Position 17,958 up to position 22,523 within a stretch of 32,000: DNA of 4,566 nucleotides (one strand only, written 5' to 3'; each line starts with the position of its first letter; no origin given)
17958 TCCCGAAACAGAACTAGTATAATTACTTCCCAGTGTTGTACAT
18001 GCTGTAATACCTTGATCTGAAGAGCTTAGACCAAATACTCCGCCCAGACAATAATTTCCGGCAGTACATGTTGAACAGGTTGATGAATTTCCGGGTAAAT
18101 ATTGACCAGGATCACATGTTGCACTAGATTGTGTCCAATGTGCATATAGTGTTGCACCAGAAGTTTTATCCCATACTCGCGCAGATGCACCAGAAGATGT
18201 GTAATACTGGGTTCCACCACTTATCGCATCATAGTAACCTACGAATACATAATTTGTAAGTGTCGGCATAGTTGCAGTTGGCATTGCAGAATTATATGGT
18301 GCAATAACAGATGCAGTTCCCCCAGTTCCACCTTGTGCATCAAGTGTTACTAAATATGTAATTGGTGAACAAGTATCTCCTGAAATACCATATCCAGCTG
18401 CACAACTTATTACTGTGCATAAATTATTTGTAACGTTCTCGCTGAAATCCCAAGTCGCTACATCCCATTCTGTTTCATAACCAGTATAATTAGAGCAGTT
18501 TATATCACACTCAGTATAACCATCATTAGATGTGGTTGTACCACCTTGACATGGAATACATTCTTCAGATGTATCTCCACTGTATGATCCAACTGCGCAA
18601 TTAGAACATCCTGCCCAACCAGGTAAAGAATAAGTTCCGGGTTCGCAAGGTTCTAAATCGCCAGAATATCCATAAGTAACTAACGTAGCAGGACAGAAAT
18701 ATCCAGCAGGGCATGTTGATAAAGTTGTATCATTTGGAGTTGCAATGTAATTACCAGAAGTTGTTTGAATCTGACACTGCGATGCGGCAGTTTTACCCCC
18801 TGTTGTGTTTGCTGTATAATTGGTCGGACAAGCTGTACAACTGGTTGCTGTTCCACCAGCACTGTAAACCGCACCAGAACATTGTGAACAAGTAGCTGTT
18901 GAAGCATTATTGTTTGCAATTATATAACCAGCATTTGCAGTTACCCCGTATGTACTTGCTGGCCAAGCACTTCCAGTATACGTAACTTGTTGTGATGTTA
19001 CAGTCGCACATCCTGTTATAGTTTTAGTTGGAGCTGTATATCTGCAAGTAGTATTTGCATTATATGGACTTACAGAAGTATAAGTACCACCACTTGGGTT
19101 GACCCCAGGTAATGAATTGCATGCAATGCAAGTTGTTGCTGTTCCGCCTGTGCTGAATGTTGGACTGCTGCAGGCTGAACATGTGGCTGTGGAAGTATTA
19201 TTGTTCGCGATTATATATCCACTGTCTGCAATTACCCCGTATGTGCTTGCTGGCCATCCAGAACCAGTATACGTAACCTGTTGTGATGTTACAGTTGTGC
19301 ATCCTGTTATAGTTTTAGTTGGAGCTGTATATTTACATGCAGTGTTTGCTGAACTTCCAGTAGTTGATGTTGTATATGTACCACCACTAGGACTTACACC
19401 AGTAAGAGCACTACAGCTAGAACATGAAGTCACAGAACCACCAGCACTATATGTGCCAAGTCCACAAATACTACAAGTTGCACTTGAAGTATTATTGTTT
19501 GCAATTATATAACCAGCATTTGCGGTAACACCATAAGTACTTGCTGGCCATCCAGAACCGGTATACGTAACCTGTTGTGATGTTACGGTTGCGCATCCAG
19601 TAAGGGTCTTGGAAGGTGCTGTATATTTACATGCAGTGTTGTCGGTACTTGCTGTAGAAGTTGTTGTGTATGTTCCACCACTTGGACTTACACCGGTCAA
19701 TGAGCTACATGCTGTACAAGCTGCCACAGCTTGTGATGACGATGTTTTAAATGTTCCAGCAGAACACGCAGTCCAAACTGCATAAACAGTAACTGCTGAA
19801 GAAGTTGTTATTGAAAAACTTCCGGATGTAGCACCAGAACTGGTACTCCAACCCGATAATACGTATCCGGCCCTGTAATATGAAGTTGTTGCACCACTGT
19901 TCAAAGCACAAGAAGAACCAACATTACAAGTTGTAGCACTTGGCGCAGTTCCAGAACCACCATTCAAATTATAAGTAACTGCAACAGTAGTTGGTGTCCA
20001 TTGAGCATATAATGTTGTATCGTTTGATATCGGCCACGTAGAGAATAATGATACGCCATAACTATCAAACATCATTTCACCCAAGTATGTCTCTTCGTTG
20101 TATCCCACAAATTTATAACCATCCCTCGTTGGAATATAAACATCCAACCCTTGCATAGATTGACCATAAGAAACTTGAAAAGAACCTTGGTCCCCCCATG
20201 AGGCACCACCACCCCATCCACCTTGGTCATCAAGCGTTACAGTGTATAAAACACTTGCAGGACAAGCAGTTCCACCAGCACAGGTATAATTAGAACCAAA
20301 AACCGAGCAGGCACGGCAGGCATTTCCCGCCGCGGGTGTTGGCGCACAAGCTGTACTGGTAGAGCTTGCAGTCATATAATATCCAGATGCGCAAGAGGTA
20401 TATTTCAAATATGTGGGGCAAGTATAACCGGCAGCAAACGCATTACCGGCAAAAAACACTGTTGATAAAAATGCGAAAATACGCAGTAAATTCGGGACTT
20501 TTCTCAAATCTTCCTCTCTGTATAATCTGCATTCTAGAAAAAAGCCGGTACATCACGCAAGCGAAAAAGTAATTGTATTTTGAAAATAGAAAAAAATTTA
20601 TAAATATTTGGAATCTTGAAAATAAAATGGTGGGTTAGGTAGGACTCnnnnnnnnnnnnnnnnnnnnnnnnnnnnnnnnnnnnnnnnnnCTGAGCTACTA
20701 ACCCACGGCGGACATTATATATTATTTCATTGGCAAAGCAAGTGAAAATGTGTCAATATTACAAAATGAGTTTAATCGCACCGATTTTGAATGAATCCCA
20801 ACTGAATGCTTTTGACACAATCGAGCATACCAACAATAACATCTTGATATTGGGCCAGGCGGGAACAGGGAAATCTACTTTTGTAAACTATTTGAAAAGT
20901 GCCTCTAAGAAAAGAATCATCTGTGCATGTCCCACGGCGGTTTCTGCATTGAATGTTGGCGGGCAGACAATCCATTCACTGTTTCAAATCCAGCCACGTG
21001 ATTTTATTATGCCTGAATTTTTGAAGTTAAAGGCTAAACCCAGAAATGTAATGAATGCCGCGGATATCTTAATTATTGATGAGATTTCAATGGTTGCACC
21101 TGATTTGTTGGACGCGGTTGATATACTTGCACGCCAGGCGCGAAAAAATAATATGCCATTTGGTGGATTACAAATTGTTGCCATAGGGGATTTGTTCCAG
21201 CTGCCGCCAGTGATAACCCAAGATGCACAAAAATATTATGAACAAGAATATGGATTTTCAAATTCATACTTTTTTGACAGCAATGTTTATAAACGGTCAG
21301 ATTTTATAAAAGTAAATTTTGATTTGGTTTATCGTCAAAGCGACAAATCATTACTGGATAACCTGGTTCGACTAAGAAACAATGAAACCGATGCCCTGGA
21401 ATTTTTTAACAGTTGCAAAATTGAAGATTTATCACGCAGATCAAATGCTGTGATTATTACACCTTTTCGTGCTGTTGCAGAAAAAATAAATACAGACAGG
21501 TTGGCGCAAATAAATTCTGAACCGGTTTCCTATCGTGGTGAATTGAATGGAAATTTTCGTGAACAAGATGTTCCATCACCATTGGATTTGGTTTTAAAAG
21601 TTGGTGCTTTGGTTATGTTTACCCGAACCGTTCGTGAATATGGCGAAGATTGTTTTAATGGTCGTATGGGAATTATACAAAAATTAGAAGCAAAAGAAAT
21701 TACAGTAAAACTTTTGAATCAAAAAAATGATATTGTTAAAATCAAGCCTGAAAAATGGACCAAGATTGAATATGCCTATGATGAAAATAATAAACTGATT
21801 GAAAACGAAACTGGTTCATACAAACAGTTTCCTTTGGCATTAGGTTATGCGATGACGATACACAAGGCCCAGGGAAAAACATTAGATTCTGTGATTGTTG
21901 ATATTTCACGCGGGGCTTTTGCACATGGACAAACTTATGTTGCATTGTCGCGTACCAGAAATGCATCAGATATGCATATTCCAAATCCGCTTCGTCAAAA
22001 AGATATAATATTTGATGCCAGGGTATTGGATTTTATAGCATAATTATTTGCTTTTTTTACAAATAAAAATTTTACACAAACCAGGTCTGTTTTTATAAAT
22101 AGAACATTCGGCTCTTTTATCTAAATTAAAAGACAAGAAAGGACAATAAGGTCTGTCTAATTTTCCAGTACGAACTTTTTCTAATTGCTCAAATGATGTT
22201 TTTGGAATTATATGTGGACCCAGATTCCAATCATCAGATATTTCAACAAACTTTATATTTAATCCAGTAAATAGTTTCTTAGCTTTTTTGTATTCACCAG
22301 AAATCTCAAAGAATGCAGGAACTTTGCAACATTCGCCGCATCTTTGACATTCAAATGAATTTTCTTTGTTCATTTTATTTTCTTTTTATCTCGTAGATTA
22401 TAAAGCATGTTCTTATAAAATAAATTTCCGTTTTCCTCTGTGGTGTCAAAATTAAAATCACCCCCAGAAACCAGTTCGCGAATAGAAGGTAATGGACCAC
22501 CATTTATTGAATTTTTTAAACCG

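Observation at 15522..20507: Giant secreted Cys-rich mosaic protein combining bacterial Flg_new modules with eukaryote-like CxxC..G.Y repeats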

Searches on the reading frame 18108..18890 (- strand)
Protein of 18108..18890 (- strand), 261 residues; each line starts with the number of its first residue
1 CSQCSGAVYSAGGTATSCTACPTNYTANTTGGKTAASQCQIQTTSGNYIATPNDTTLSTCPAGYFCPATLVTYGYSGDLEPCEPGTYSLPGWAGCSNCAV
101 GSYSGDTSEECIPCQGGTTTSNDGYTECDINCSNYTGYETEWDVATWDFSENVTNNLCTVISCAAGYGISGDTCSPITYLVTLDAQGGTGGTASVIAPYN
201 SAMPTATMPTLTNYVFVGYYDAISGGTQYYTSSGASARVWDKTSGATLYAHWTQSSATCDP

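Call 60: predict_structure(alignment_id=A4)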
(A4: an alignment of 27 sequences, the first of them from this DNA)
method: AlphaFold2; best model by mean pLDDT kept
length: 261 residues; sequences in the alignment: 27
mean_pLDDT: 93.5   pTM: 0.76
mean pLDDT of the five models: 93.5, 92.1, 91.8, 88.9, 87.5
residues with pLDDT >= 90: 225; 70-90: 25; 50-70: 11; < 50: 0
segments of 3 or more residues with pLDDT < 50: none
pLDDT, mean of each block of 10 residues (from residue 1): 79 75 86 88 96 96 95 95 97 96 96 98 98 97 97 97 96 96 97 97 97 97 96 97 97 79 60
secondary structure, 60 per line:
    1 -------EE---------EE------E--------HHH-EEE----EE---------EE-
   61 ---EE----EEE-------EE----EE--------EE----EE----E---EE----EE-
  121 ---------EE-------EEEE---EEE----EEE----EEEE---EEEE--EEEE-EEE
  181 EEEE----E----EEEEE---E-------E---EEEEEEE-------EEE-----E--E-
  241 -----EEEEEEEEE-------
elements in order: E40-42 E70-72 E139-142 E146-148 E153-155 E160-163 E167-170 E173-176 E178-184 E194-198 E214-220 E228-230 E246-254

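Call 62: fold_search(model_id=the predicted structure, library=pdb)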
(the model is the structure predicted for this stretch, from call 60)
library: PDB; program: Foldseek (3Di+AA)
matches with E <= 10: 190; with E <= 0.001: 1
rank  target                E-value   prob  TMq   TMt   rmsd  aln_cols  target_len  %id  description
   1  9vqm_C                6.1e-04  1.00  0.20  0.07  17.1       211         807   15  Cryo-EM structure of Elapor1WT in tetrameric form (released 2025-07-23)
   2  9vqm_B                1.2e-03  0.99  0.20  0.07  18.2       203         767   15  Cryo-EM structure of Elapor1WT in tetrameric form (released 2025-07-23)
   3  9vqm_A                2.7e-03  0.98  0.20  0.07  16.1       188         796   15  Cryo-EM structure of Elapor1WT in tetrameric form (released 2025-07-23)
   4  8wa2_E                4.3e-03  0.90  0.24  0.07  12.8       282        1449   17  cryo-EM structure of native mastigonemes isolated from Chlamydomonas reinhardtii at 3.0 angstrom resolution (released 2024-04-10)
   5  8tx1                  4.3e-03  0.89  0.26  0.06  15.2       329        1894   16  Characterization of the Chlamydomonas Flagellar Mastigoneme Filament Structure at 3.6A (released 2023-10-25)
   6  8wa2_A                6.1e-03  0.90  0.26  0.06  17.3       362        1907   15  cryo-EM structure of native mastigonemes isolated from Chlamydomonas reinhardtii at 3.0 angstrom resolution (released 2024-04-10)
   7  9b4h_A                6.4e-03  0.91  0.25  0.06  13.4       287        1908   17  Chlamydomonas reinhardtii mastigoneme filament (released 2024-04-10)
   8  7nms                  7.9e-03  1.00  0.23  0.17  11.3        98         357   19  InlB392_T332E: T332E variant of Listeria monocytogenes InlB (internalin B) residues 36-392 (released 2022-01-26)
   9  9qr5                  8.3e-03  1.00  0.23  0.17  10.8       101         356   21  InlB392_V333E: V333E variant of Listeria monocytogenes InlB (internalin B) residues 36-392 (released 2025-11-26)
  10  7pv9_A                9.1e-03  1.00  0.23  0.17  11.5        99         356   20  Listeria monocytogene InlB (internalin B) residues 36-392 (internalin domain and B-repeat) (released 2022-01-26)
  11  9qr4_A                9.6e-03  1.00  0.23  0.17  11.4        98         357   19  InlB392_T336Y: T336Y variant of Listeria monocytogenes InlB (internalin B) residues 36-392 (released 2025-12-03)
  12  8wa2_D                1.0e-02  0.66  0.24  0.08  16.8       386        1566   14  cryo-EM structure of native mastigonemes isolated from Chlamydomonas reinhardtii at 3.0 angstrom resolution (released 2024-04-10)
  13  2y5p_D                1.2e-02  1.00  0.23  0.73   3.6        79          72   23  B-repeat of Listeria monocytogenes InlB (internalin B) (released 2011-02-23)
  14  10qf                  1.4e-02  1.00  0.22  0.12   4.2        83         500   25  Crystal Structure of Treponema denticola Sialidase (TDE_0471) (released 2026-02-25)
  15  9vql_B                1.7e-02  0.94  0.20  0.07  15.1       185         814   15  Cryo-EM structure of the dimeric Elapor1 mutant (released 2025-07-23)
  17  2y5p_C                2.5e-02  1.00  0.23  0.75   3.7        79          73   23  B-repeat of Listeria monocytogenes InlB (internalin B) (released 2011-02-23)
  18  2y5p_A                2.9e-02  1.00  0.23  0.74   3.5        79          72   23  B-repeat of Listeria monocytogenes InlB (internalin B) (released 2011-02-23)
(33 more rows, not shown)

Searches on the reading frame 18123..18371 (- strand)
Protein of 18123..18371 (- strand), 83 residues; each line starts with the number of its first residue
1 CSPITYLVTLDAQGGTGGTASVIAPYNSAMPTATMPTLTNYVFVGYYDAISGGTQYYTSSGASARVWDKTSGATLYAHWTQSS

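Call 31: search_protein_families(library=pfam, proteins=[window:18123-18371:-], max_evalue=10)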
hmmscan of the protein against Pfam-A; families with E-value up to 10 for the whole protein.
seq(83 aa): 1 family
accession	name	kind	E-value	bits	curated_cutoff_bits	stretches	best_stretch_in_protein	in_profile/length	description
PF09479.16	Flg_new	-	2.2e-06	28.1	27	1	6-78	1-65/65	Listeria-Bacteroides repeat domain (List_Bact_rpt)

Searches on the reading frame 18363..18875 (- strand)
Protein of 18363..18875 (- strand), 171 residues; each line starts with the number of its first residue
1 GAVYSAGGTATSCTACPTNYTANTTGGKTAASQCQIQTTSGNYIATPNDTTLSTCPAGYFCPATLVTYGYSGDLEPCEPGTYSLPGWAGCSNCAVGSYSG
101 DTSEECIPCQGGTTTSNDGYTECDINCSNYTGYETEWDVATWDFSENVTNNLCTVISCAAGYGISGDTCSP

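Call 31: search_protein_families(library=pfam, proteins=[window:18363-18875:-], max_evalue=10)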
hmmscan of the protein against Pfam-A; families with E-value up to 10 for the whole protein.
seq(171 aa): 1 family
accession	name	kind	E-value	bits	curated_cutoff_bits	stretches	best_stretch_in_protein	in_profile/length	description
PF07699.19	Ephrin_rec_like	-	0.00083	19.5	23.1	3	80-119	1-41/48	Tyrosine-protein kinase ephrin type A/B receptor-like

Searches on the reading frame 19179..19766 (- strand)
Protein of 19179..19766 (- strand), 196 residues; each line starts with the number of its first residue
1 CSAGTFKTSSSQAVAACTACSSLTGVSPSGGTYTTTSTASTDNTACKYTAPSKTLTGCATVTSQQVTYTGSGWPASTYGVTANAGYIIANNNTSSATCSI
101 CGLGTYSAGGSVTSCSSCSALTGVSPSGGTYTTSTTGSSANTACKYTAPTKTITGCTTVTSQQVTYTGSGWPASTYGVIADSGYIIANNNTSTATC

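Call 69: search_protein_families(library=ncbifam, proteins=[window:19179-19766:-], max_evalue=10)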
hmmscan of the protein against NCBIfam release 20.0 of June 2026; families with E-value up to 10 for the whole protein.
seq(196 aa): 1 family
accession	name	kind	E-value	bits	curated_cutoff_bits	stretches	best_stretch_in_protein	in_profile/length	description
NF051863.1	16S_A1408_WarA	equivalog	0.11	12.2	305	2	31-74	121-164/190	16S rRNA (adenine(1408)-N(1))-methyltransferase WarA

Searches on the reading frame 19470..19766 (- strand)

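Call 31: search_protein_families(library=pfam, proteins=[window:19470-19766:-], max_evalue=10)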
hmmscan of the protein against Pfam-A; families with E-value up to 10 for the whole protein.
seq(99 aa): 1 family
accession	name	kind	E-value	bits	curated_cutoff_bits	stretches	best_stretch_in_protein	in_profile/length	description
PF16482.11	Staufen_C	-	0.01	16.4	27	1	12-69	5-61/111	Staufen C-terminal domain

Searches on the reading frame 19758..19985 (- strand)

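Call 31: search_protein_families(library=pfam, proteins=[window:19758-19985:-], max_evalue=10)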
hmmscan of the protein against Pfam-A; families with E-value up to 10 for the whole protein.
seq(76 aa): 2 families
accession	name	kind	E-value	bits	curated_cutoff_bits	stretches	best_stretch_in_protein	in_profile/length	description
PF09479.16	Flg_new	-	7.9e-08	32.7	27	1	3-70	3-65/65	Listeria-Bacteroides repeat domain (List_Bact_rpt)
PF18998.6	Flg_new_2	-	0.86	10.1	23.6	1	8-73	7-71/73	Divergent InlB B-repeat domain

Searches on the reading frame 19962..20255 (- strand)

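Call 31: search_protein_families(library=pfam, proteins=[window:19962-20255:-], max_evalue=10)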
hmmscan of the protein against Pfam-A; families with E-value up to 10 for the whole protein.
seq(98 aa): 1 family
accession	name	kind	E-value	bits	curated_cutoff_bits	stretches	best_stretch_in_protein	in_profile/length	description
PF09479.16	Flg_new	-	1.5e-05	25.5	27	1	4-85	1-65/65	Listeria-Bacteroides repeat domain (List_Bact_rpt)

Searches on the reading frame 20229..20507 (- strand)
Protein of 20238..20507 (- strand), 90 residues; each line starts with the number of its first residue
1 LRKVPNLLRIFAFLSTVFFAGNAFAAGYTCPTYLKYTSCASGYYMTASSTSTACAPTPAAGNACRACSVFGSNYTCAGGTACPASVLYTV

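Call 22: find_related_loci(query=A2, collection=genome_contigs, flank=10000)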
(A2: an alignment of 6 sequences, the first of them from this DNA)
Query A2 (93 aa) in genome_contigs; peptide patterns used: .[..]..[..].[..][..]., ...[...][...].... (x = any residue, [..] = any of these).
96 stretches matched a pattern; 88 encode a relative of the query (tblastn E <= 1e-3); the best 80 are kept; 79 distinct loci.
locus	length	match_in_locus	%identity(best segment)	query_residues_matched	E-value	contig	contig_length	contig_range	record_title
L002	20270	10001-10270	71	1-92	2e-34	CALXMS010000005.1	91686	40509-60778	MAG: uncultured Alphaproteobacteria bacterium isolate BRZ_MB__bin43 genome assembly, contig: BRZ_MB__NODE_411_length_916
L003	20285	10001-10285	61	2-93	4e-33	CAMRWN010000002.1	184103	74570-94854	MAG TPA_asm: uncultured Alphaproteobacteria bacterium isolate SRR13573576_bin.40_metawrap_v1.3_MAG genome assembly, cont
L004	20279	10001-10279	66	2-91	2e-32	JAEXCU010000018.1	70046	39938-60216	MAG: Proteobacteria bacterium isolate OH_HBB_125 k127_564881, whole genome shotgun sequence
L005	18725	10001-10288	60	3-93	3e-31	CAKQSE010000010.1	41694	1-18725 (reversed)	MAG: uncultured Alphaproteobacteria bacterium isolate REFINED_METABAT215_TOP10_CONTIGS_1500_ASSEMBLY_K77_MERGED__Hadza_M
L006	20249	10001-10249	71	1-83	2e-30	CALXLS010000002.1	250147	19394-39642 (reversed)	MAG: uncultured Alphaproteobacteria bacterium isolate BRZ_DL__bin85 genome assembly, contig: BRZ_DL__NODE_35_length_2501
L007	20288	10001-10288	56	3-93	2e-29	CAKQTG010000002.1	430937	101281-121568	MAG: uncultured Alphaproteobacteria bacterium isolate REFINED_METABAT215_TOP10_CONTIGS_1500_ASSEMBLY_K77_MERGED__Hadza_M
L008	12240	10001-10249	69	1-83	4e-29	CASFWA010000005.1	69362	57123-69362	uncultured proteobacterium isolate A86_L4_360360_idba_bin.28 genome assembly, contig: A86_L4_360360_idba_bin.28.fa_scaff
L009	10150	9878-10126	63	1-83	4e-29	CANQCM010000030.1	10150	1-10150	MAG: uncultured Alphaproteobacteria bacterium isolate Lapin-005__bin117 genome assembly, contig: Lapin-005__NODE_9146_le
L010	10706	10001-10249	74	7-91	1e-27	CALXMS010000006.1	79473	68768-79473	MAG: uncultured Alphaproteobacteria bacterium isolate BRZ_MB__bin43 genome assembly, contig: BRZ_MB__NODE_498_length_794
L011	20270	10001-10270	59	4-93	1e-27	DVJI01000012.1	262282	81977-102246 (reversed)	MAG TPA_asm: Candidatus Enterousia intestinigallinarum isolate ChiGjej3B3-5194 ChiGjej3B3M5__C728095_L262282_SRR6323341,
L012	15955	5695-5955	54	1-87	6e-27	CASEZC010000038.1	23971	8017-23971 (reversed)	uncultured proteobacterium isolate Batch6_idba_bin.201 genome assembly, contig: Batch6_idba_bin.201.fa_k87_19442781, who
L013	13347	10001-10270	57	4-93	2e-26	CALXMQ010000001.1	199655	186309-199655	MAG: uncultured Alphaproteobacteria bacterium isolate BRZ_KT__bin2 genome assembly, contig: BRZ_KT__NODE_12_length_19965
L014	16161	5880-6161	54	3-91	5e-26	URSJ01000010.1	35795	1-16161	uncultured Rickettsiales bacterium isolate UMGS1304 genome assembly, contig: NODE_154_length_35795_cov_8.82476, whole ge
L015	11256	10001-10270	60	4-93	3e-25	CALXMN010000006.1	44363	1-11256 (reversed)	MAG: uncultured Alphaproteobacteria bacterium isolate BRZ_KQ__bin82 genome assembly, contig: BRZ_KQ__NODE_1625_length_44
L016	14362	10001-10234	64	8-84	5e-25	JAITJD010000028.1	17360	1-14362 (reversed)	MAG: Rickettsiales bacterium isolate Pcl387_bin15 k119_3160620, whole genome shotgun sequence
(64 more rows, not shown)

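Call 69: search_protein_families(library=ncbifam, proteins=[window:20238-20507:-], max_evalue=10)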
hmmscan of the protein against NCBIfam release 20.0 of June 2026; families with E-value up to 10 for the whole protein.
seq(90 aa): 0 families

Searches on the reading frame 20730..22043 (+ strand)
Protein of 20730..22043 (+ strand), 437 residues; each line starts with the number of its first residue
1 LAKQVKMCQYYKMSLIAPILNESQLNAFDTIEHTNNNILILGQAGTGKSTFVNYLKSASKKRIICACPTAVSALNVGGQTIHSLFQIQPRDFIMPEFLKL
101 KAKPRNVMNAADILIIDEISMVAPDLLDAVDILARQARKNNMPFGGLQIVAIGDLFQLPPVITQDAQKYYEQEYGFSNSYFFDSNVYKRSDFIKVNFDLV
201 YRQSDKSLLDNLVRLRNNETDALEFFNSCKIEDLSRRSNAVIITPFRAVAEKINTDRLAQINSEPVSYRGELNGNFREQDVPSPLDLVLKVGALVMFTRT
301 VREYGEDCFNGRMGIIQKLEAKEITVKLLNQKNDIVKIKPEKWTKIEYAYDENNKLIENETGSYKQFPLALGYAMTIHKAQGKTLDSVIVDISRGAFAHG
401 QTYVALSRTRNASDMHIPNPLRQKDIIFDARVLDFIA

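Call 16: search_protein_families(library=pfam, proteins=[window:20730-22043:+], max_evalue=0.001)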
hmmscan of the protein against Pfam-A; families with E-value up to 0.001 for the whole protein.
window:20730-22043:+ (437 aa): 9 families
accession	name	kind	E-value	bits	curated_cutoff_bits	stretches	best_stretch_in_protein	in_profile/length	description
PF05970.20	PIF1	-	8.7e-25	88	25.9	1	20-183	2-176/223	PIF1-like helicase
PF13604.12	AAA_30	-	2.9e-12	47.1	27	1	20-163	2-133/191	AAA domain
PF13245.12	AAA_19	-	7.5e-12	46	25.1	1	33-161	9-132/134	AAA domain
PF02689.20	Herpes_Helicase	-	6.7e-09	34.7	27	1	372-425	730-785/808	Helicase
PF01443.25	Viral_helicase1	-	1.1e-06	29.1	21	0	345-411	151-222/228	Viral superfamily 1 RNA helicase core domain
PF13191.12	AAA_16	-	3.5e-05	24.8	32.6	1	26-70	14-63/167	AAA ATPase domain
PF13538.12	UvrD_C_2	-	7.1e-05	23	27.4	1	372-410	2-46/52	UvrD-like helicase C-terminal domain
PF07728.20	AAA_5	-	0.00037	20.9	22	1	37-130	1-86/139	AAA domain (dynein-related subfamily)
PF13401.12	AAA_22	-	0.00043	21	27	0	33-136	3-110/130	AAA domain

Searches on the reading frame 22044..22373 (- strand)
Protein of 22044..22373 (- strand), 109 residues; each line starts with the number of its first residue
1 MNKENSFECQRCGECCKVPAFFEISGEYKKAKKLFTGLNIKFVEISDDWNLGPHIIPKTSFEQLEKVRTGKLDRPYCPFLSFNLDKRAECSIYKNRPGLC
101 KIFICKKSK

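Call 16: search_protein_families(library=pfam, proteins=[window:22044-22373:-], max_evalue=0.001)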
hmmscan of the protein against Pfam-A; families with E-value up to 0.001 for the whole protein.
window:22044-22373:- (109 aa): 1 family
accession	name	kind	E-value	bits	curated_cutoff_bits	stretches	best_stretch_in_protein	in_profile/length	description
PF03692.20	CxxCxxCC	-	3.1e-06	28.2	23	1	8-103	1-69/85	Putative zinc- or iron-chelating domain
